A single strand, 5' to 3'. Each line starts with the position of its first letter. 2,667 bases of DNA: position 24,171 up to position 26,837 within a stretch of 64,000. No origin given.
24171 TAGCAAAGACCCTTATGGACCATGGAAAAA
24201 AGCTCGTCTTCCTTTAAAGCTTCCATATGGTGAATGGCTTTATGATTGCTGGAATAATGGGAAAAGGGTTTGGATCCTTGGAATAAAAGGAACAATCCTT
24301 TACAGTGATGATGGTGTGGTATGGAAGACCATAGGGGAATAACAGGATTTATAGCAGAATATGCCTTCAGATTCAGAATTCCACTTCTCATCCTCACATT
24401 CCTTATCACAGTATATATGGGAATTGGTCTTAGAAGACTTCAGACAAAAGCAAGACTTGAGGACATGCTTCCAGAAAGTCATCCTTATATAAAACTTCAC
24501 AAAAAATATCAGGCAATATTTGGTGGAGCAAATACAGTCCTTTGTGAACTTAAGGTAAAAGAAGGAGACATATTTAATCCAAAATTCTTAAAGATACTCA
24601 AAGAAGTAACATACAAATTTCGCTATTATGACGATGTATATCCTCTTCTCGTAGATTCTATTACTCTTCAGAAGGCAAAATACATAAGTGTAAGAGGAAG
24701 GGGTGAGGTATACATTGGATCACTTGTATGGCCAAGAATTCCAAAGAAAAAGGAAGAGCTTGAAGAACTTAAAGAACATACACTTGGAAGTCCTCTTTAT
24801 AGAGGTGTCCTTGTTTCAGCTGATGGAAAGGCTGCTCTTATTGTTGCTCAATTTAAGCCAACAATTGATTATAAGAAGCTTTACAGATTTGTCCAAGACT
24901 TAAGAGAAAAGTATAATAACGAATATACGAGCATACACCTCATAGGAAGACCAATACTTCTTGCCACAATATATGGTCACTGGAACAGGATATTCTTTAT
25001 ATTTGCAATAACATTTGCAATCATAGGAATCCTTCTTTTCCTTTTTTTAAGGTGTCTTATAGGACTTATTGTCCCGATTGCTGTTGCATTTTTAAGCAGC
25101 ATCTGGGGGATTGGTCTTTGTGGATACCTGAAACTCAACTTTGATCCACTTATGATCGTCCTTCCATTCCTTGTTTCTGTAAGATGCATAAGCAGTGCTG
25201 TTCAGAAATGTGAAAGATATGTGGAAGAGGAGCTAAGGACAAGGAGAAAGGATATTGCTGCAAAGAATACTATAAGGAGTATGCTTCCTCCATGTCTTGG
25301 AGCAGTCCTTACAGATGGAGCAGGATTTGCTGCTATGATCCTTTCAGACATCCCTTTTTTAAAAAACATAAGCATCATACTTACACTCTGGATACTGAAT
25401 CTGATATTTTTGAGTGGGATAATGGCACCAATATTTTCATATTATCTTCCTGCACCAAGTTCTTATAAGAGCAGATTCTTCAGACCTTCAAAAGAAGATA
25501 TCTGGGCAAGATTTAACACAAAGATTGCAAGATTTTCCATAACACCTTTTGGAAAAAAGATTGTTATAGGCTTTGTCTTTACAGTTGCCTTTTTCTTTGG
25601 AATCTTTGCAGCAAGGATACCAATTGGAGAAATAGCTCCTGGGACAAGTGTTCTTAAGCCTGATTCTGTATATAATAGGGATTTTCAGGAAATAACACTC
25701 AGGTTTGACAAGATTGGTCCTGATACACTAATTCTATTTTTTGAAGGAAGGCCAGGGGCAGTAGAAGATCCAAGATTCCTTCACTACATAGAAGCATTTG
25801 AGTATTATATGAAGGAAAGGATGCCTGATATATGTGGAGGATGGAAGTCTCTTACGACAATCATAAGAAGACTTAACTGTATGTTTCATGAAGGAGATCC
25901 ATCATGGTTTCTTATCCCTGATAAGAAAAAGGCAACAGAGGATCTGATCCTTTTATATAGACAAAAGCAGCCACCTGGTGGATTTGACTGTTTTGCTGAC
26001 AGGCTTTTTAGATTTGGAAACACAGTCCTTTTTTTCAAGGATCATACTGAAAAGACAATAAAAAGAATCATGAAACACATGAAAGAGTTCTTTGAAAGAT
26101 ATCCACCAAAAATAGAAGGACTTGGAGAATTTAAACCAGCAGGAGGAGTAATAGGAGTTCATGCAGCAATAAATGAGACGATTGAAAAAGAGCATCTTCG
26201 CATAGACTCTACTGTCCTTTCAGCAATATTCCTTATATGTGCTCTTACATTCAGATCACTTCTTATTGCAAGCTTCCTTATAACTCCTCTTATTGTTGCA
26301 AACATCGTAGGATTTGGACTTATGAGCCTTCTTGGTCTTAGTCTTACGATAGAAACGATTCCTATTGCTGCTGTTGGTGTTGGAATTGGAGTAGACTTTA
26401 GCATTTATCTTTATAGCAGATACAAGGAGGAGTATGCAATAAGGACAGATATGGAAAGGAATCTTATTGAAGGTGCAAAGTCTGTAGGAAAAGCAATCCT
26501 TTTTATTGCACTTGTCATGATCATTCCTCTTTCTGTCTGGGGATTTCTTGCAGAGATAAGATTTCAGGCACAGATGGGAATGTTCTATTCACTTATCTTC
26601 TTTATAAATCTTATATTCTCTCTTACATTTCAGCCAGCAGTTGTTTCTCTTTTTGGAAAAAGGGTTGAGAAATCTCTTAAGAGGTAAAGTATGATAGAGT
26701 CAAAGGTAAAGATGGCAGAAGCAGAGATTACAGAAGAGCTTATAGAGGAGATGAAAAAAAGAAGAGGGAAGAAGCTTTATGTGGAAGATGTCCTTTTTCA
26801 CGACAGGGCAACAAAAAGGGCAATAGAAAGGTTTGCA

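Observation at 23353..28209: Ycf48-like propeller + RND/MMPL transporter wedged into the CoA-ester cluster and followed by a second hotdog paralogue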

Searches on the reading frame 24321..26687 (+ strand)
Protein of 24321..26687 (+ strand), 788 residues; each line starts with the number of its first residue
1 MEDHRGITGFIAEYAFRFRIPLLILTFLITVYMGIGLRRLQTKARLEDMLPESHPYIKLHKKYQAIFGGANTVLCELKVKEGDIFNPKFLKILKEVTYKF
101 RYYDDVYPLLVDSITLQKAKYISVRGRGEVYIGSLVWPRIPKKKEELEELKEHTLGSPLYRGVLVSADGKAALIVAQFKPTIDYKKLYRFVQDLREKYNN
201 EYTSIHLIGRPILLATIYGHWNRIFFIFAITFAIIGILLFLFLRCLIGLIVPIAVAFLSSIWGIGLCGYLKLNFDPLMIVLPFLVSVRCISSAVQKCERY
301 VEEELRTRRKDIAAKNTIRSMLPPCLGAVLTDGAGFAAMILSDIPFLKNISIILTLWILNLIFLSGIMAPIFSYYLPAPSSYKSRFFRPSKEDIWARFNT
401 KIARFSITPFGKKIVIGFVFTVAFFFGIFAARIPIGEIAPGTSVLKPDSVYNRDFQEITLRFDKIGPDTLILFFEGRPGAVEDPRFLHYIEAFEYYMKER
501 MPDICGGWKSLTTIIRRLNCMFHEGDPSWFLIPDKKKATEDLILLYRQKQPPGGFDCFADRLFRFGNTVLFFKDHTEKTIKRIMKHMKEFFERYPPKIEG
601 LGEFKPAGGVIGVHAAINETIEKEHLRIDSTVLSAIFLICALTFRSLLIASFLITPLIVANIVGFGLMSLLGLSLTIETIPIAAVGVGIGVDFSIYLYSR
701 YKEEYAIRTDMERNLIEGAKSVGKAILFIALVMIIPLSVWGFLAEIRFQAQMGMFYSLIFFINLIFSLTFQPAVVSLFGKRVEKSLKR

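Call 3: search_protein_families(library=pfam, proteins=[window:24321-26687:+], max_evalue=0.01)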
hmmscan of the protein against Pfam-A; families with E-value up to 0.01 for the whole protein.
window:24321-26687:+ (788 aa): 2 families
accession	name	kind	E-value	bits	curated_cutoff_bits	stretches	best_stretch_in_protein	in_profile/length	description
PF03176.21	MMPL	-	2.9e-29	102.5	20.5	2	608-782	128-306/333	MMPL family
PF00873.25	ACR_tran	-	5.8e-05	21.4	28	1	578-783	294-494/1021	AcrB/AcrD/AcrF family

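Call 4: search_protein_families(library=ncbifam, proteins=[window:24321-26687:+], max_evalue=0.01)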
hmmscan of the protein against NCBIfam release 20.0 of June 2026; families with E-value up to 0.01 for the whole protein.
window:24321-26687:+ (788 aa): 8 families
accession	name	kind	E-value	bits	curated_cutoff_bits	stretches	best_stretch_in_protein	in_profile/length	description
TIGR00921.1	2A067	subfamily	7e-43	146.7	351.9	2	17-371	2-341/733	hydrophobe/amphiphile efflux-3 (HAE3) family transporter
TIGR00833.1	actII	subfamily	2.5e-32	112.1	874.7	2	609-781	159-335/910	MMPL family RND transporter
TIGR03480.1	HpnN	hypoth_equivalog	7.3e-13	47.4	751.85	1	630-783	278-428/862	hopanoid biosynthesis associated RND transporter like protein HpnN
NF052374.1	HopndTporHpnN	equivalog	1.9e-08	32.9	1100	1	632-784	281-432/858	hopanoid transporter HpnN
NF052608.1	TrhMmycExpMmpL3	equivalog_domain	6.2e-06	24.8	1400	1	609-783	170-346/992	trehalose monomycolate exporter MmpL3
NF045600.2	BstA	equivalog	3.3e-05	22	1400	1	597-783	256-444/903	sterol transporter cytoplasmic membrane protein BstA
TIGR00918.1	2A060602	subfamily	0.0019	15.9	1120.4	1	630-699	972-1041/1145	transmembrane receptor Patched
NF006356.0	PRK08578.1-4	equivalog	0.0095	15.5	330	0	619-701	141-223/302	preprotein translocase subunit SecF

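Call 10: find_encoding_contigs(protein=window:24321-26687:+, flank=10000, max_places=6)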
Protein window:24321-26687:+ (788 aa): 4 contigs read that carry it; 1 place shown.
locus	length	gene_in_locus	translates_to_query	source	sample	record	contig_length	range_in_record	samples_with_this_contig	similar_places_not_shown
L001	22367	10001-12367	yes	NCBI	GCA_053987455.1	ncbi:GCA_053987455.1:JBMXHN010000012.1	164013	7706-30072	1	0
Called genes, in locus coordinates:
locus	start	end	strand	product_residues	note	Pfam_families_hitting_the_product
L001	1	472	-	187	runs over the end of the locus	PF00117:GATase, PF07722:Peptidase_C26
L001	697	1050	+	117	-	-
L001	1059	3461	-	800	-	PF27464:PlsB_N, PF01553:Acyltransferase, PF19277:GPAT_C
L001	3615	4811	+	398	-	PF02515:CoA_transf_3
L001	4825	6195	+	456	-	PF02515:CoA_transf_3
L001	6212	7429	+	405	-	PF01575:MaoC_dehydratas (weak), PF13452:FAS1_DH_region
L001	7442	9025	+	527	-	PF00501:AMP-binding, PF13193:AMP-binding_C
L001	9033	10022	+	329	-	PF25852:DUF6242_C (faint), PF14870:PSII_BNR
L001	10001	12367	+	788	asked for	PF03176:MMPL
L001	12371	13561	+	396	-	PF01575:MaoC_dehydratas (faint), PF13452:FAS1_DH_region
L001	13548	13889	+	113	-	-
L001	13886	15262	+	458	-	PF03721:UDPG_MGDP_dh_N, PF00984:UDPG_MGDP_dh, PF03720:UDPG_MGDP_dh_C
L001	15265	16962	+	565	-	PF19676:DUF6178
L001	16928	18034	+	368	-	PF02481:DNA_processg_A, PF17782:WHD_DprA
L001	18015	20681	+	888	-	PF03710:GlnE, PF08335:GlnD_UR_UTase, PF03710:GlnE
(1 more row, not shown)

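Call 11: find_homologous_proteins(query=window:24321-26687:+)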
Query window:24321-26687:+ (788 aa): 146 proteins with E <= 0.001 among 8000 candidates; the best 120 are listed.
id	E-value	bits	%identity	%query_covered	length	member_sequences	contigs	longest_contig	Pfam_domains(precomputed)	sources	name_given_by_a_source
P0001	0.0e+0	1777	100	100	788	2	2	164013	PF03176.22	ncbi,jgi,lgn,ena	-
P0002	0.0e+0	1468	80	99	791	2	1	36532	PF03176.22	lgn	-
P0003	0.0e+0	1447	79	99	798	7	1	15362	PF03176.22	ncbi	-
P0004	0.0e+0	1446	79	100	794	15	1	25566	PF03176.22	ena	-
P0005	0.0e+0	1419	78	99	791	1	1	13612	PF03176.22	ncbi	-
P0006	0.0e+0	1412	78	100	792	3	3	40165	PF03176.22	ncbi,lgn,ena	-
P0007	0.0e+0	1196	65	99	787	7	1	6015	PF03176.22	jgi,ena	-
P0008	0.0e+0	1155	62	99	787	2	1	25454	PF03176.22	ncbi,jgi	jgi:predicted RND superfamily exporter protein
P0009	0.0e+0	1143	70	91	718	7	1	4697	PF03176.22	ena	-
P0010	0.0e+0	1136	64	96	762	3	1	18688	PF03176.22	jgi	-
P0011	2.0e-269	914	62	78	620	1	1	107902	PF03176.22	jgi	jgi:predicted RND superfamily exporter protein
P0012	7.9e-215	734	45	97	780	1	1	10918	PF03176.22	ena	-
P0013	2.2e-202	693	42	97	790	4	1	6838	PF03176.22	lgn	-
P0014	1.1e-159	551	36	75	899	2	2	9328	PF03176.22,PF00873.26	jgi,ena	jgi:predicted RND superfamily exporter protein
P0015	4.9e-153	529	34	98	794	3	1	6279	PF03176.22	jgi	-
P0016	1.3e-147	511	36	97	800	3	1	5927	PF03176.22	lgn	-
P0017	2.6e-131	458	32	98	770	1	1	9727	PF03176.22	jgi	-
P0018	1.0e-129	452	32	98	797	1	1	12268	PF03176.22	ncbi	-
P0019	1.2e-129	452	33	97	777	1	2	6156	PF03176.22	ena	-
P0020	6.8e-129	450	32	98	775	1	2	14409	PF03176.22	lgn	-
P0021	1.9e-128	448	32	98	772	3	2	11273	PF03176.22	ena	-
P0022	3.4e-128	447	34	98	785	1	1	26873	PF03176.22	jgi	jgi:hypothetical protein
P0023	3.3e-127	444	32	98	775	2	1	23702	PF03176.22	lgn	-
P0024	2.0e-126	441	31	98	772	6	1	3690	PF03176.22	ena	-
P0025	6.4e-126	440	32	97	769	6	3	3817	PF03176.22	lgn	-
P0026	1.5e-124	435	32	97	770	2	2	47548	PF03176.22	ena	-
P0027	4.2e-124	434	32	95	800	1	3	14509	PF03176.22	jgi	jgi:predicted RND superfamily exporter protein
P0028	3.7e-123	431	33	98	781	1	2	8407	PF03176.22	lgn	-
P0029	9.5e-123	429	31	98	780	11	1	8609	PF03176.22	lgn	-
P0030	9.1e-122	426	33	98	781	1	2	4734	PF03176.22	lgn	-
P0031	4.7e-121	424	32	96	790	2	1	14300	PF03176.22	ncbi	-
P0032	5.6e-120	420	31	97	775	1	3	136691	PF03176.22,PF00873.26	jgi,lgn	jgi:hypothetical protein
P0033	1.1e-119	419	33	97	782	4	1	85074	PF03176.22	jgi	jgi:predicted RND superfamily exporter protein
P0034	7.2e-119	416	31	97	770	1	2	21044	PF03176.22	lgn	-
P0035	5.5e-117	410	32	97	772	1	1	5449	PF03176.22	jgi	jgi:uncharacterized protein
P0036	2.0e-116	408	31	98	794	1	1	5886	PF03176.22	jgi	jgi:predicted RND superfamily exporter protein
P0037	3.3e-116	408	33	98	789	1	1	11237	PF03176.22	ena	-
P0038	6.7e-116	407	32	98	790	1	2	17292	PF03176.22,PF02355.23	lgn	-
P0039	1.8e-115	405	34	90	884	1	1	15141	PF03176.22,PF00158.33,PF14532.13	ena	-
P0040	3.9e-115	404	33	94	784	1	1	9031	PF03176.22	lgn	-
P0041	1.6e-114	402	31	98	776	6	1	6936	PF03176.22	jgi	jgi:hypothetical protein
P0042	5.9e-114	400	30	97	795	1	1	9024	PF03176.22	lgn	-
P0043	1.6e-111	392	30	93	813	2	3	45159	PF03176.22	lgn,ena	-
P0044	7.4e-111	390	30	97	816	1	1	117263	PF03176.22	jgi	-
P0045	7.9e-110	386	31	97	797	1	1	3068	PF03176.22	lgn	-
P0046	2.3e-109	385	29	74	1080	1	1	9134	PF03176.22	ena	-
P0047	5.2e-108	380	29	98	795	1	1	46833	PF03176.22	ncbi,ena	-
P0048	3.2e-107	378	31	96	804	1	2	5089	PF03176.22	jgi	-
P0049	1.7e-99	352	30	98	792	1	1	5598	PF03176.22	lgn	-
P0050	2.8e-98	348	27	96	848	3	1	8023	PF03176.22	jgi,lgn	-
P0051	6.5e-98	347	29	98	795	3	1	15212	PF03176.22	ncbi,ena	-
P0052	3.7e-93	331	28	97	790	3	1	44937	PF03176.22,PF00873.26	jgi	-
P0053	8.2e-92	327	36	63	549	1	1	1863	PF03176.22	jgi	-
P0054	3.5e-82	295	28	98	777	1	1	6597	PF03176.22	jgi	-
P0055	1.0e-80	290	25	98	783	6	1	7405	PF03176.22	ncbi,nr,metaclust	ncbi:MAG: hypothetical protein A3G93_10620 [Nitrospinae bacterium RIFCSPLOWO2_12_FULL_45_22]|nr:MAG:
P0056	5.0e-76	275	27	98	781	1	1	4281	PF03176.22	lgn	-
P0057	1.8e-74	270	27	95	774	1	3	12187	PF03176.22,PF02460.25,PF00873.26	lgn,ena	-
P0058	2.6e-73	266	26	96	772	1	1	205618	PF03176.22,PF02460.25,PF00873.26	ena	-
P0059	1.8e-71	260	24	98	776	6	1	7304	PF03176.22,PF00873.26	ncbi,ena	-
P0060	2.7e-66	243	25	98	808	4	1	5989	PF03176.22,PF12349.15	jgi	jgi:predicted RND superfamily exporter protein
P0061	5.4e-63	232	26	96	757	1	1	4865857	PF03176.22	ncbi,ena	-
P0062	1.3e-48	184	23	92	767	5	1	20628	PF03176.22,PF12349.15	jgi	-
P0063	6.4e-48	182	22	97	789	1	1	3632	PF03176.22,PF02460.25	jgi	jgi:uncharacterized protein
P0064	7.3e-38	148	23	73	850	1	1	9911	PF03176.22,PF12349.15,PF02460.25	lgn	-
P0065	1.2e-31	128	24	99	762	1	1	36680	PF03176.22,PF12349.15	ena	-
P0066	1.6e-31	128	24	99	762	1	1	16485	PF03176.22,PF12349.15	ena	-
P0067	2.7e-31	127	25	46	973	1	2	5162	PF03176.22,PF12349.15,PF02460.25,PF00873.26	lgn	-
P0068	4.1e-31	126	23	99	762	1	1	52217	PF03176.22,PF12349.15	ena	-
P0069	1.3e-30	124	22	79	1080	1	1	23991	PF03176.22,PF12349.15,PF02460.25,PF00873.26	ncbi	-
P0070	2.6e-30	124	21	96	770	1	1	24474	PF03176.22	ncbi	-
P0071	3.6e-30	123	22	38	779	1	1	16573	PF03176.22,PF12349.15,PF02460.25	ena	-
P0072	2.5e-29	120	21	96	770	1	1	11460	PF03176.22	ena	-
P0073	7.9e-26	109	22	91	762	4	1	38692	PF03176.22,PF12349.15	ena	-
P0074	2.6e-25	107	23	46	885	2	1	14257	PF03176.22,PF12349.15,PF02460.25,PF00873.26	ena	-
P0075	8.3e-25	105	20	96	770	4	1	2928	PF03176.22,PF12349.15,PF02460.25,PF00873.26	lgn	-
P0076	2.3e-24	104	23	94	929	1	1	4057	PF03176.22,PF12349.15,PF02460.25,PF02355.23,PF00027.36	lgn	-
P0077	4.1e-24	103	23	93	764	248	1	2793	PF03176.22,PF02460.25,PF00873.26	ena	-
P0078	2.2e-23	101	22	94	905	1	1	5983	PF03176.22,PF12349.15,PF02460.25,PF00027.36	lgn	-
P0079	3.5e-23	100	26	28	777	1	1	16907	PF03176.22,PF12349.15,PF02460.25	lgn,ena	-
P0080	4.3e-23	100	20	97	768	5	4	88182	PF03176.22,PF12349.15,PF02460.25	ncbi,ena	-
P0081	1.1e-22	98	22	98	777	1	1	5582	PF03176.22,PF12349.15,PF02460.25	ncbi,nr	ncbi:MAG: MMPL family transporter [Nitrospirota bacterium]|nr:MMPL family transporter [Nitrospirota 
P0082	3.5e-22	97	20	96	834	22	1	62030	PF03176.22,PF12349.15,PF02460.25,PF00873.26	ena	-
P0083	5.4e-22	96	21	48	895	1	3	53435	PF03176.22,PF12349.15,PF02460.25,PF00873.26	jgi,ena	jgi:hypothetical protein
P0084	3.6e-21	93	20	94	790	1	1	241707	PF03176.22,PF12349.15,PF02460.25,PF00873.26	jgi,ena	jgi:predicted RND superfamily exporter protein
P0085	4.1e-21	93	22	92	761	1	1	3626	PF03176.22,PF02460.25,PF00873.26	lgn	-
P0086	4.9e-21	93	20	94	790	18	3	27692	PF03176.22,PF12349.15,PF02460.25,PF00873.26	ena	-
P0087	4.9e-21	93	20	94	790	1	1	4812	PF03176.22,PF12349.15,PF02460.25,PF00873.26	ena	-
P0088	7.0e-21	92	20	94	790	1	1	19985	PF03176.22,PF12349.15,PF02460.25,PF00873.26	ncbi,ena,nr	ncbi:MAG: efflux RND transporter permease subunit [Flavobacteriaceae bacterium]|nr:efflux RND transp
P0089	7.2e-21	92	20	94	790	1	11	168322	PF03176.22,PF12349.15,PF02460.25,PF00873.26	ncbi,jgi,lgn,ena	jgi:predicted RND superfamily exporter protein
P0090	7.3e-21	92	20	94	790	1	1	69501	PF03176.22,PF12349.15,PF02460.25,PF00873.26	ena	-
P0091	7.8e-21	92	19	94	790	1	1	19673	PF03176.22,PF12349.15,PF02460.25,PF00873.26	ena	-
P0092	7.9e-21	92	20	94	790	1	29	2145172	PF03176.22,PF12349.15,PF02460.25,PF00873.26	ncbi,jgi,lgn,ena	jgi:predicted RND superfamily exporter protein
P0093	8.0e-21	92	20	94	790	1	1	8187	PF03176.22,PF12349.15,PF02460.25,PF00873.26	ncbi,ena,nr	ncbi:MAG: Multidrug export protein AcrF [uncultured Bacteroidota bacterium]|nr:MAG: Multidrug export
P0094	8.4e-21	92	19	90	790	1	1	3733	PF03176.22,PF12349.15,PF02460.25,PF00873.26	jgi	-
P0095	9.5e-21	92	23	98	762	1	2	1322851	PF03176.22,PF12349.15,PF02460.25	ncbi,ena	-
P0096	1.1e-20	92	20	94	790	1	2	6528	PF03176.22,PF12349.15,PF02460.25,PF00873.26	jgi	jgi:predicted RND superfamily exporter protein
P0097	1.1e-20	92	20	94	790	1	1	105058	PF03176.22,PF12349.15,PF02460.25,PF00873.26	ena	-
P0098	1.1e-20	92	20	94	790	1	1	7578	PF03176.22,PF12349.15,PF02460.25,PF00873.26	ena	-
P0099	1.2e-20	92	20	95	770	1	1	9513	PF03176.22,PF12349.15,PF02460.25,PF00873.26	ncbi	-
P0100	2.0e-20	91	20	94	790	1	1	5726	PF03176.22,PF12349.15,PF02460.25,PF00873.26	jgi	jgi:predicted RND superfamily exporter protein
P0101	2.8e-20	90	20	94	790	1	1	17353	PF03176.22,PF12349.15,PF02460.25,PF00873.26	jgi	jgi:predicted RND superfamily exporter protein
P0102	2.9e-20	90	20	94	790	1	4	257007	PF03176.22,PF12349.15,PF02460.25,PF00873.26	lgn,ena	-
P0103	3.0e-20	90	20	94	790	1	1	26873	PF03176.22,PF12349.15,PF02460.25,PF00873.26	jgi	jgi:predicted RND superfamily exporter protein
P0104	3.5e-20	90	20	94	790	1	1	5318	PF03176.22,PF12349.15,PF02460.25,PF00873.26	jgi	jgi:predicted RND superfamily exporter protein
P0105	3.8e-20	90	20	94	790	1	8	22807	PF03176.22,PF12349.15,PF02460.25,PF00873.26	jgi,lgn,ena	jgi:predicted RND superfamily exporter protein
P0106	4.6e-20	90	20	94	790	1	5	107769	PF03176.22,PF12349.15,PF02460.25,PF00873.26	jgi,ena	jgi:predicted RND superfamily exporter protein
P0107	4.8e-20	90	20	94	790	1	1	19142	PF03176.22,PF12349.15,PF02460.25,PF00873.26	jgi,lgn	jgi:predicted RND superfamily exporter protein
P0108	5.0e-20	90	20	94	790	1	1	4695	PF03176.22,PF12349.15,PF02460.25,PF00873.26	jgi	jgi:predicted RND superfamily exporter protein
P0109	5.3e-20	89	20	94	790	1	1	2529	PF03176.22,PF12349.15,PF02460.25,PF00873.26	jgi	jgi:predicted RND superfamily exporter protein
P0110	5.5e-20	89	20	94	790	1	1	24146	PF03176.22,PF12349.15,PF02460.25,PF00873.26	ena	-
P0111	6.1e-20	89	20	94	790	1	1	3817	PF03176.22,PF12349.15,PF02460.25,PF00873.26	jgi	jgi:predicted RND superfamily exporter protein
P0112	6.2e-20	89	20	94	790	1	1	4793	PF03176.22,PF12349.15,PF02460.25,PF00873.26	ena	-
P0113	6.5e-20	89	20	94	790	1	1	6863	PF03176.22,PF12349.15,PF02460.25,PF00873.26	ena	-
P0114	9.7e-20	89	20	94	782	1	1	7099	PF03176.22,PF12349.15,PF02460.25,PF02355.23,PF00873.26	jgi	-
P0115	1.8e-19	88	20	90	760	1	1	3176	PF03176.22,PF12349.15,PF02460.25,PF00873.26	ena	-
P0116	2.0e-19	88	23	95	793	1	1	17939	PF03176.22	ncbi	-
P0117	2.2e-19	87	20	90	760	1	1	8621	PF03176.22,PF12349.15,PF02460.25,PF00873.26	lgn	-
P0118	2.3e-19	87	19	94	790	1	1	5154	PF03176.22,PF12349.15,PF02460.25,PF00873.26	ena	-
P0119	4.7e-19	86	24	32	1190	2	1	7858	PF03176.22,PF12349.15,PF02460.25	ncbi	ncbi:MAG: MMPL family transporter [bacterium]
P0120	8.5e-19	85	20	95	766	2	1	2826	PF03176.22,PF12349.15,PF02460.25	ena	-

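Call 13: find_encoding_contigs(protein=P0011, flank=10000, max_places=2)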
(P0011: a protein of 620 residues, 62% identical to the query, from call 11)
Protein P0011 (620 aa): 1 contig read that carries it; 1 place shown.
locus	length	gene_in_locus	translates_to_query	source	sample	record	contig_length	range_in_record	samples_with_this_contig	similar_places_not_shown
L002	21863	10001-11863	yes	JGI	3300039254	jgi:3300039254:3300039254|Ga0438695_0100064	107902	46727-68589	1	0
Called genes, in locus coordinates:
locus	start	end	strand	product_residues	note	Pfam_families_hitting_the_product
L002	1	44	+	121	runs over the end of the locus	-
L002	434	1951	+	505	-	PF03573:OprD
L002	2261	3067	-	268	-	PF01522:Polysacc_deac_1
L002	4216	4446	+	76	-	-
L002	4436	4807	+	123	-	-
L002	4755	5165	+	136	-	PF13586:DDE_Tnp_1_2 (weak)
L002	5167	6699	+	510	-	PF06980:DUF1302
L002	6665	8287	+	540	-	PF07044:DUF1329, PF17131:TP_0789-like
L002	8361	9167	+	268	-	PF14870:PSII_BNR, PF15902:Sortilin-Vps10 (faint), PF02012:BNR (faint), PF14870:PSII_BNR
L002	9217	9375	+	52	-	-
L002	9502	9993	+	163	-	-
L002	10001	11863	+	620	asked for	PF03176:MMPL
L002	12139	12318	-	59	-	-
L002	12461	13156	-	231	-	PF13717:Zn_ribbon_4 (weak)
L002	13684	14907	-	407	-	PF00437:T2SSE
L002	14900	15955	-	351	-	PF00437:T2SSE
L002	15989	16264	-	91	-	-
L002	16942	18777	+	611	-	PF06480:FtsH_ext, PF06068:TIP49 (faint), PF00004:AAA, PF07728:AAA_5 (faint), PF17862:AAA_lid_3, PF01434:Peptidase_M41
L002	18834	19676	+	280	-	PF00809:Pterin_bind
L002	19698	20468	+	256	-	PF03309:Pan_kinase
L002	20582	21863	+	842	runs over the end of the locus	PF19864:Radical_SAM_N2, PF04055:Radical_SAM, PF10105:DUF2344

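Call 14: find_encoding_contigs(protein=P0008, flank=10000, max_places=2)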
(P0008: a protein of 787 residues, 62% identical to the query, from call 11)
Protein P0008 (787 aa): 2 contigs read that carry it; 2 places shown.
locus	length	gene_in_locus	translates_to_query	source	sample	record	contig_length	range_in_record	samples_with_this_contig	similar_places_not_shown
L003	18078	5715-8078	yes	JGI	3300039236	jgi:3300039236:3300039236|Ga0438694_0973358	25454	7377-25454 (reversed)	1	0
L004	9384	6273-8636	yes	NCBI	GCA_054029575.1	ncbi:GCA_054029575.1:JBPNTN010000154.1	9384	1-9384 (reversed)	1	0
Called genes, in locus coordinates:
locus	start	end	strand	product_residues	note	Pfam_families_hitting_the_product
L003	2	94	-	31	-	?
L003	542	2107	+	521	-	PF06980:DUF1302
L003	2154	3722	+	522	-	PF07044:DUF1329, PF17131:TP_0789-like (weak)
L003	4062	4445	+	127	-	PF12762:DDE_Tnp_IS1595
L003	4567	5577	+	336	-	PF14870:PSII_BNR, PF15902:Sortilin-Vps10 (faint), PF14870:PSII_BNR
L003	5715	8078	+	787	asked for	PF03176:MMPL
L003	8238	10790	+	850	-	PF11897:DUF3417, PF00343:Phosphorylase, PF28476:GlgP_C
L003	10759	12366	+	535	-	PF08323:Glyco_transf_5, PF13439:Glyco_transf_4, PF13579:Glyco_trans_4_4, PF00534:Glycos_transf_1 (weak), PF13692:Glyco_trans_1_4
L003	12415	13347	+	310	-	PF03190:Thioredox_DsbH, PF13098:Thioredoxin_2, PF13899:Thioredoxin_7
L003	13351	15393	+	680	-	PF02922:CBM_48, PF00128:Alpha-amylase, PF02806:Alpha-amylase_C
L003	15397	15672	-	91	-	PF01925:TauE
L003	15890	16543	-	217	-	PF01209:Ubie_methyltran, PF13489:Methyltransf_23, PF00891:Methyltransf_2 (weak), PF13847:Methyltransf_31, PF08241:Methyltransf_11, PF08242:Methyltransf_12, PF13649:Methyltransf_25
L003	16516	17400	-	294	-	PF06325:PrmA, PF05175:MTS, PF02353:CMAS (weak), PF12847:Methyltransf_18 (weak), PF13489:Methyltransf_23 (weak), PF13847:Methyltransf_31, PF08242:Methyltransf_12 (weak), PF13649:Methyltransf_25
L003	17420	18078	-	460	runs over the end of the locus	PF00089:Trypsin, PF13365:Trypsin_2, PF00595:PDZ, PF13180:PDZ_2, PF17820:PDZ_6, PF00595:PDZ, PF13180:PDZ_2, PF17820:PDZ_6, +2 more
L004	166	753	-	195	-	PF13546:DDE_5 (weak)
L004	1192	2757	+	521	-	PF06980:DUF1302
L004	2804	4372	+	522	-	PF07044:DUF1329, PF17131:TP_0789-like (weak)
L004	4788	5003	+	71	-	-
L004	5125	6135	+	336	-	PF14870:PSII_BNR, PF15902:Sortilin-Vps10 (faint), PF14870:PSII_BNR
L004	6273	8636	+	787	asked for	PF03176:MMPL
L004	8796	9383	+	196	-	?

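Call 15: find_encoding_contigs(protein=P0012, flank=10000, max_places=2)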
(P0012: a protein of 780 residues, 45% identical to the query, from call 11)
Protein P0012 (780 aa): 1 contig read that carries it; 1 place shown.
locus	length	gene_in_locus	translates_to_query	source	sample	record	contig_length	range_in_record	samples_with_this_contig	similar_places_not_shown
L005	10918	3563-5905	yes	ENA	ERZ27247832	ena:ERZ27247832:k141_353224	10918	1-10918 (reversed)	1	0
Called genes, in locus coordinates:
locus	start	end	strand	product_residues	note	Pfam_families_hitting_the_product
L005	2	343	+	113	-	?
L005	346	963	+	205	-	PF02834:LigT_PEase, PF13563:2_5_RNA_ligase2, PF02834:LigT_PEase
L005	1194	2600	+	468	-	PF00158:Sigma54_activat, PF14532:Sigma54_activ_2, PF07728:AAA_5 (weak), PF25601:AAA_lid_14, PF02954:HTH_8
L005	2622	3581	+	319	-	PF14870:PSII_BNR, PF24316:Tli3 (faint), PF02012:BNR (faint), PF15902:Sortilin-Vps10 (faint), PF14870:PSII_BNR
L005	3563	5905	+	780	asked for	PF03176:MMPL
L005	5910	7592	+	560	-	PF06980:DUF1302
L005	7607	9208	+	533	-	PF07044:DUF1329, PF17131:TP_0789-like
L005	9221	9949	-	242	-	PF06888:Put_Phosphatase, PF12710:HAD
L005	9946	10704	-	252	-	PF01145:Band_7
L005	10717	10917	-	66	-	?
